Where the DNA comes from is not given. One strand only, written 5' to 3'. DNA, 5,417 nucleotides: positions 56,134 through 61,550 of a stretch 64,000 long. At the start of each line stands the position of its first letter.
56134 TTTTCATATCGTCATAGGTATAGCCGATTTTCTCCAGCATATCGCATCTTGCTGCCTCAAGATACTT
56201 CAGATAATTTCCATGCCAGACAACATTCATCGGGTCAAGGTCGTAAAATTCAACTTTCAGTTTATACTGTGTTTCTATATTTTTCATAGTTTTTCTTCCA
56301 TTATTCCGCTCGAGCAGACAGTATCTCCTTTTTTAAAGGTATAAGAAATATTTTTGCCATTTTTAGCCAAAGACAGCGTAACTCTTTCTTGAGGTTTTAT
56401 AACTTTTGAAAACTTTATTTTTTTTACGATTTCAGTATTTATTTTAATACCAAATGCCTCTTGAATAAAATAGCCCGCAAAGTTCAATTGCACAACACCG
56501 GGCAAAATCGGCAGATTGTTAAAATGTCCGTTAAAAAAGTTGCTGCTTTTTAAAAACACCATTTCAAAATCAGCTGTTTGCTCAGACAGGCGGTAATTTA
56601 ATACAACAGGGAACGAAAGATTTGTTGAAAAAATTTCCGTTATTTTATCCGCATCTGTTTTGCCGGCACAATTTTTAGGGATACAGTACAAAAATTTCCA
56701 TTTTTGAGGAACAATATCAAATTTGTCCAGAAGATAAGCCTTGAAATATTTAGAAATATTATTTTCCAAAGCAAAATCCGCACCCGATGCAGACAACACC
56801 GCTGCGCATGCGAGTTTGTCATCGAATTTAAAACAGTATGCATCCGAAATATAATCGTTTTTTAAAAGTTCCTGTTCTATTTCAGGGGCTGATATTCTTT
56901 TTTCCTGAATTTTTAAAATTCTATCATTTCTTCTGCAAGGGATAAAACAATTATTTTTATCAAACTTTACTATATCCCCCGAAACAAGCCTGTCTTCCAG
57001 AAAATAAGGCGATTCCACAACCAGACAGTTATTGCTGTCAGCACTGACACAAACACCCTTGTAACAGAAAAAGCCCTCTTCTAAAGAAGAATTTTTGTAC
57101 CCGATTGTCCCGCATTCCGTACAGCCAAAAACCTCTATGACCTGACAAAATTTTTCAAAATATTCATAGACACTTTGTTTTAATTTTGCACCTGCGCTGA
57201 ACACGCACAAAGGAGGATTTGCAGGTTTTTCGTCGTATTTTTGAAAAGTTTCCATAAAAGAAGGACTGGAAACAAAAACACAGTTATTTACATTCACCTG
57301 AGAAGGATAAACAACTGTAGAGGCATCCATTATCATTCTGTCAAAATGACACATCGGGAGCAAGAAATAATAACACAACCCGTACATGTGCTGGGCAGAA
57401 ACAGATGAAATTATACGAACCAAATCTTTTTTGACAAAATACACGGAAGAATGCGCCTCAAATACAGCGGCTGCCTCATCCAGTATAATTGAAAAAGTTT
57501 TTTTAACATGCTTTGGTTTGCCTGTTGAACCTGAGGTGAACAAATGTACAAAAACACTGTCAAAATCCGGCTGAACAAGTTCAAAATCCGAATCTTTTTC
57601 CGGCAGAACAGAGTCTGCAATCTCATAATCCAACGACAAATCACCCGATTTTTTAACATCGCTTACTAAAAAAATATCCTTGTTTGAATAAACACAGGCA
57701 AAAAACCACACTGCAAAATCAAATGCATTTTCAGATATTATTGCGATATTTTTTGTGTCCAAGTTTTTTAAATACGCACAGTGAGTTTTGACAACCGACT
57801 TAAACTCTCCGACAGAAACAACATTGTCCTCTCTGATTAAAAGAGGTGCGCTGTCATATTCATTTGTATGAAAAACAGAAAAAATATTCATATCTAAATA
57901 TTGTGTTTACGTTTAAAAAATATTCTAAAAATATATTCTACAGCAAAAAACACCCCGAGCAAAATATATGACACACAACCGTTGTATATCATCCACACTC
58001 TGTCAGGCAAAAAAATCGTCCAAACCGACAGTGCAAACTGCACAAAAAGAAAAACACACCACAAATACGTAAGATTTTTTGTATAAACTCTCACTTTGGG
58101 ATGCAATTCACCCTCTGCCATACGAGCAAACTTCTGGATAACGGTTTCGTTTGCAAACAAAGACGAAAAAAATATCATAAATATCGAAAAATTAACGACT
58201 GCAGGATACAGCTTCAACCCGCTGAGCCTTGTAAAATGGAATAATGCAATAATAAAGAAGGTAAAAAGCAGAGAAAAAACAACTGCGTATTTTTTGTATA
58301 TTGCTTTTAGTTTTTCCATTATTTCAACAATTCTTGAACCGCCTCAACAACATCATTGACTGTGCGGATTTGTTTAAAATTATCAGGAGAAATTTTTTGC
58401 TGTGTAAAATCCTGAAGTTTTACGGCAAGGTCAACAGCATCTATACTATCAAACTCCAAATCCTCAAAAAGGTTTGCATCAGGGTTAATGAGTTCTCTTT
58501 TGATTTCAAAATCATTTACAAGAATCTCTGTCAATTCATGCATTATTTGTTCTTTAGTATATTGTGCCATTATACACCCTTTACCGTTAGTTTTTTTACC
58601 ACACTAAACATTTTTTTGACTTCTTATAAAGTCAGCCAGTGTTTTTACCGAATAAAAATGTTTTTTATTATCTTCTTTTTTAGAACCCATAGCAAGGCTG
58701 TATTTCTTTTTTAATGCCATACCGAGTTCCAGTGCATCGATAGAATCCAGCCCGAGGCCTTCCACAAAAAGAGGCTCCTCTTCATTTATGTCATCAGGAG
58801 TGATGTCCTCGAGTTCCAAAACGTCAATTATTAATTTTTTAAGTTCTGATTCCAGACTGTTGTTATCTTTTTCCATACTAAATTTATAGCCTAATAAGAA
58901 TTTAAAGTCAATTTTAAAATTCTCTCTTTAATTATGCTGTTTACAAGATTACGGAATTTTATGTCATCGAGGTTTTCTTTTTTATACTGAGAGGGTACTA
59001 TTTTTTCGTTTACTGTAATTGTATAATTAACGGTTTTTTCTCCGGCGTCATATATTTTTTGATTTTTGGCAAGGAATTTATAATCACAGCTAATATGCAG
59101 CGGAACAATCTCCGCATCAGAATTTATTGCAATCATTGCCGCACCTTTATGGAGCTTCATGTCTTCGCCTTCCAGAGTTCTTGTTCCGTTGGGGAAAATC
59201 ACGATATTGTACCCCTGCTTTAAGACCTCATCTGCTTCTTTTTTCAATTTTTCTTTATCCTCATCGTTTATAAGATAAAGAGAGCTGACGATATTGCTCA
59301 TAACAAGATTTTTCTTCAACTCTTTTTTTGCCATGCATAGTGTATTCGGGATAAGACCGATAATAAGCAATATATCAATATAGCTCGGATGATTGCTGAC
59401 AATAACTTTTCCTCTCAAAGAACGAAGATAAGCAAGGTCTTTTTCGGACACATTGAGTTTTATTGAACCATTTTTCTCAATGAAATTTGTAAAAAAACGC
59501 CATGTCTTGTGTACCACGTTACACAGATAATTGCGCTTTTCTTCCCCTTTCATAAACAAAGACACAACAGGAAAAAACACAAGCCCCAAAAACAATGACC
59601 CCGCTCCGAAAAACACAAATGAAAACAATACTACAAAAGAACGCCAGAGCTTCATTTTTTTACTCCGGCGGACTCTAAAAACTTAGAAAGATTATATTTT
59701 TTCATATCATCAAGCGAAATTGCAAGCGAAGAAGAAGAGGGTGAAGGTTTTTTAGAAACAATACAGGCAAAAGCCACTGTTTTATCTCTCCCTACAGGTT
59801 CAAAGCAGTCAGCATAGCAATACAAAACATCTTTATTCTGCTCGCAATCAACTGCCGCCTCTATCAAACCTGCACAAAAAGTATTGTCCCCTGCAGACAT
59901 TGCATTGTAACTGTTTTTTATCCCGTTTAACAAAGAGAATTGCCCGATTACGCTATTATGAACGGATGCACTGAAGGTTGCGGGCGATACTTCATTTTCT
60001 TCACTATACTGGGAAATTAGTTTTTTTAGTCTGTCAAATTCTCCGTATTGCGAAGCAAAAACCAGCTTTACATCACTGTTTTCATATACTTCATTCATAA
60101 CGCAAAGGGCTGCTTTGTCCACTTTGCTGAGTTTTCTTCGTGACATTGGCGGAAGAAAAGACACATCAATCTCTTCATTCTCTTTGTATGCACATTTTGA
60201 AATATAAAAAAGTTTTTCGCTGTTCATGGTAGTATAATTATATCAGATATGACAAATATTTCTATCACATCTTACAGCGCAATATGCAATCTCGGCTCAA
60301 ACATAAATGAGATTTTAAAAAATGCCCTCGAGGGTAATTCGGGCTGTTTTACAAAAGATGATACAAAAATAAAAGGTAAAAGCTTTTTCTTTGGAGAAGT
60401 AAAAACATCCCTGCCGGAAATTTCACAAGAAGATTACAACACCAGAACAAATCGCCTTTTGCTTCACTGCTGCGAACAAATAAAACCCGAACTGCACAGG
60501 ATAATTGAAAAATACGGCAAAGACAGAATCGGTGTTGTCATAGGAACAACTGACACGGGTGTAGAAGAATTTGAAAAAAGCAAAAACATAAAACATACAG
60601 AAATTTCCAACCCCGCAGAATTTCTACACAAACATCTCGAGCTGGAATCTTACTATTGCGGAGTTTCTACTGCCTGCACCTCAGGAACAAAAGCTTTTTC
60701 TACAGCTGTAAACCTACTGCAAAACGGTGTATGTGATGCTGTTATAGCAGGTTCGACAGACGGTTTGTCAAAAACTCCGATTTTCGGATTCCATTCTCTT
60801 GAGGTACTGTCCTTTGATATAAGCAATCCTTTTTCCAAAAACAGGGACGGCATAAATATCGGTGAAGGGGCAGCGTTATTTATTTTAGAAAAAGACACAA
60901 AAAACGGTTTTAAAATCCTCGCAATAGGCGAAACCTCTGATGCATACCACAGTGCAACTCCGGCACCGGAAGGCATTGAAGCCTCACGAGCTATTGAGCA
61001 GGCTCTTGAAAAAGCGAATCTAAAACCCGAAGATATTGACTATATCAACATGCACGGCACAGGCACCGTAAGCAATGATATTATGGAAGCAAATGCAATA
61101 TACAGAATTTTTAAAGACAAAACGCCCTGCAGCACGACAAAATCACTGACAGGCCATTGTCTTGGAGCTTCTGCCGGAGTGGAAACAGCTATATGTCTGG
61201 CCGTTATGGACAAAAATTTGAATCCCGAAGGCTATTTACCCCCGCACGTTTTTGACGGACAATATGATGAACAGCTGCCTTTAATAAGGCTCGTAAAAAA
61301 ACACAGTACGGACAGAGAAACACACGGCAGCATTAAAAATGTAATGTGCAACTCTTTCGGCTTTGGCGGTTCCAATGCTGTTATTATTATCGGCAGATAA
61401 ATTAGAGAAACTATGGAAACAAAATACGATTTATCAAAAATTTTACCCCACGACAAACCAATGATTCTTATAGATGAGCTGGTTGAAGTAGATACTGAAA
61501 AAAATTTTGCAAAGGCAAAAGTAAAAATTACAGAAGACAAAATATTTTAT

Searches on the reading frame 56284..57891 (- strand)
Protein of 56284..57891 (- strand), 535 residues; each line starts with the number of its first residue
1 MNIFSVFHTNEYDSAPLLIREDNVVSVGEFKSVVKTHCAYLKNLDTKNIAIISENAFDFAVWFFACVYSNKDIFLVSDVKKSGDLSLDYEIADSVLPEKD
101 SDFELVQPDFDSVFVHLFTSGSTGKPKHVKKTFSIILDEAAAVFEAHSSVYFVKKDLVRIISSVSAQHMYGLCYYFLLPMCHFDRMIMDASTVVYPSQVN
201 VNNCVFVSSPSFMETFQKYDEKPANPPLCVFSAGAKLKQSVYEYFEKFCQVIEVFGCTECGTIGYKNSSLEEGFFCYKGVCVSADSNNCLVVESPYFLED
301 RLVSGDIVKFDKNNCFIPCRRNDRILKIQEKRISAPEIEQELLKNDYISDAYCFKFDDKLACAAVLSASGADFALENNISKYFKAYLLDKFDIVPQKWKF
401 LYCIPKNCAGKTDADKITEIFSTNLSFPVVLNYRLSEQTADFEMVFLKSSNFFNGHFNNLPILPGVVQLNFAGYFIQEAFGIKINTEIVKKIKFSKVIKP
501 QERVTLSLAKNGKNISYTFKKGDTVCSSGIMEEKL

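Call 99: search_protein_families(library=pfam, proteins=[window:56284-57891:-], max_evalue=0.00001)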
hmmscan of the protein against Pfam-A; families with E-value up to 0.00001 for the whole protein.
window:56284-57891:- (535 aa): 1 family
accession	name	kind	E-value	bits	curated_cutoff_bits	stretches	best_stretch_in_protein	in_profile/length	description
PF00501.34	AMP-binding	-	1.6e-15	57.3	29.9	1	102-265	153-329/384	AMP-binding enzyme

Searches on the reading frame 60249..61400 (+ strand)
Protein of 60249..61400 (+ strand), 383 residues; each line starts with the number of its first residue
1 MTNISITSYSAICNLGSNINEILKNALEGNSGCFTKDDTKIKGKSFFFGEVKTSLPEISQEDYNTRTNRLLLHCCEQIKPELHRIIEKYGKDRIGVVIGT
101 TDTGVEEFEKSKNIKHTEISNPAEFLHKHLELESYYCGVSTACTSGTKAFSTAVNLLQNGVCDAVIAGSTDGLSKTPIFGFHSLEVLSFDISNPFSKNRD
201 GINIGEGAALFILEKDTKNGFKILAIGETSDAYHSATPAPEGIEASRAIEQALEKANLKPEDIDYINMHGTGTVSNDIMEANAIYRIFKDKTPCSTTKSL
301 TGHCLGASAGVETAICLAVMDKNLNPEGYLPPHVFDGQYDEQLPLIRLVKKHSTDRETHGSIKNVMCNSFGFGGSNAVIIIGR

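Call 99: search_protein_families(library=pfam, proteins=[window:60249-61400:+], max_evalue=0.00001)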
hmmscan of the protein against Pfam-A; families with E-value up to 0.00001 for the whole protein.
window:60249-61400:+ (383 aa): 3 families
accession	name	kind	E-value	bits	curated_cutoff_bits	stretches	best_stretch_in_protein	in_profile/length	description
PF02801.28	Ketoacyl-synt_C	-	1.1e-26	93.7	20.8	1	223-326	4-113/119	Beta-ketoacyl synthase, C-terminal domain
PF00109.32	ketoacyl-synt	-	6.5e-15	55.8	20.8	1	69-217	91-250/252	Beta-ketoacyl synthase, N-terminal domain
PF00108.29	Thiolase_N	-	5.1e-06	26.5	26.4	0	125-178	65-120/260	Thiolase, N-terminal domain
